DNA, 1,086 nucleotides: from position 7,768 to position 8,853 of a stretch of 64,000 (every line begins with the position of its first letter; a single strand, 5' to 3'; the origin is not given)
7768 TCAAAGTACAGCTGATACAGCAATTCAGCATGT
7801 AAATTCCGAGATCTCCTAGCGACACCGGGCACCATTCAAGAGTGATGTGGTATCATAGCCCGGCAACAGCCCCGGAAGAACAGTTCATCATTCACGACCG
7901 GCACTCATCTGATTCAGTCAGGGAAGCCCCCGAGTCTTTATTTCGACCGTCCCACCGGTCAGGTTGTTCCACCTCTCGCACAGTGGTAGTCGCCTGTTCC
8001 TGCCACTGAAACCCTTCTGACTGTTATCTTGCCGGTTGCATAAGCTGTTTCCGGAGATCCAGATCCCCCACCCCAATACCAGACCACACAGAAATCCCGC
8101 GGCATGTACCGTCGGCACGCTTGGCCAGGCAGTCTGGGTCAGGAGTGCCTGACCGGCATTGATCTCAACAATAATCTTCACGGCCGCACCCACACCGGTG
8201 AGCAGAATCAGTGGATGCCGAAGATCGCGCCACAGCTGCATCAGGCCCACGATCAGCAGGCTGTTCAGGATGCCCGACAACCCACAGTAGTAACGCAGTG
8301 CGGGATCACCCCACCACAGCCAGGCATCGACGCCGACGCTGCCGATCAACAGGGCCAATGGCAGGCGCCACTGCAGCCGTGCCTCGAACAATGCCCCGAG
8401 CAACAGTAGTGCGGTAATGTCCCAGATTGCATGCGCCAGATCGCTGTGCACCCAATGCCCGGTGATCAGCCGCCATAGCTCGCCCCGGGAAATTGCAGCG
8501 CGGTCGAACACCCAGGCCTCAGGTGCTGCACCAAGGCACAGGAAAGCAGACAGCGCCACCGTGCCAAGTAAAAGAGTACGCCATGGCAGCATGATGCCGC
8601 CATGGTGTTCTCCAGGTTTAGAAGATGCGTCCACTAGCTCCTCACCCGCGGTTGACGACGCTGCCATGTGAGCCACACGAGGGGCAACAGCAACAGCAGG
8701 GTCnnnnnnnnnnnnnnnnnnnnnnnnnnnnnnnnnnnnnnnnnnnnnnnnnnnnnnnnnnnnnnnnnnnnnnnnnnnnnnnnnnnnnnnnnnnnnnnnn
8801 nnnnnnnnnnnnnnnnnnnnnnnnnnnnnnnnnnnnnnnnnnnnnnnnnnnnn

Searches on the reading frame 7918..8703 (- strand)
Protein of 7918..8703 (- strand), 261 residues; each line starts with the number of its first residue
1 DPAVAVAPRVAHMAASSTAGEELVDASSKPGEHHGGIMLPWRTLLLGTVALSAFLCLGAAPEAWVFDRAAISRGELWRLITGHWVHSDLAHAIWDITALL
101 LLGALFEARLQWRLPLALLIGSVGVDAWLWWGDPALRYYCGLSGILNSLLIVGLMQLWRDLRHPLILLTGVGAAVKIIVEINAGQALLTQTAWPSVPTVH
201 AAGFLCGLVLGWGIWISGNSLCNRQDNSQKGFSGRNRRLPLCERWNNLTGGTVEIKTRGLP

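Call 3: search_protein_families(library=ncbifam, proteins=[window:7918-8703:-], max_evalue=10)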
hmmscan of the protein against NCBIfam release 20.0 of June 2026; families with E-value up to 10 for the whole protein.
window:7918-8703:- (261 aa): 4 families
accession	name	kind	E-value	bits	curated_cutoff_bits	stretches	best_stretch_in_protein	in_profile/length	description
TIGR03902.1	rhom_GG_sort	equivalog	2.1e-32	112.2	84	1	64-210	4-152/154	rhombosortase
NF008155.0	PRK10907.1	equivalog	0.8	9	335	1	63-210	124-264/276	rhomboid family intramembrane serine protease GlpG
TIGR04239.1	rhombo_GlpG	equivalog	4.6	6.9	250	1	62-212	121-266/271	rhomboid family intramembrane serine protease GlpG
TIGR00847.1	ccoS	equivalog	7.2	6.4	28.35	1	114-130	8-24/51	cbb3-type cytochrome oxidase assembly protein CcoS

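Call 4: search_protein_families(library=pfam, proteins=[window:7918-8703:-], max_evalue=1)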
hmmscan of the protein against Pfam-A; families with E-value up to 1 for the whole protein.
window:7918-8703:- (261 aa): 1 family
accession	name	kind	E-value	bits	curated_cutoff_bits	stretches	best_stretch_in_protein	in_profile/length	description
PF01694.28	Rhomboid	-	4.1e-11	43.7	22.6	1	74-214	2-140/143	Rhomboid domain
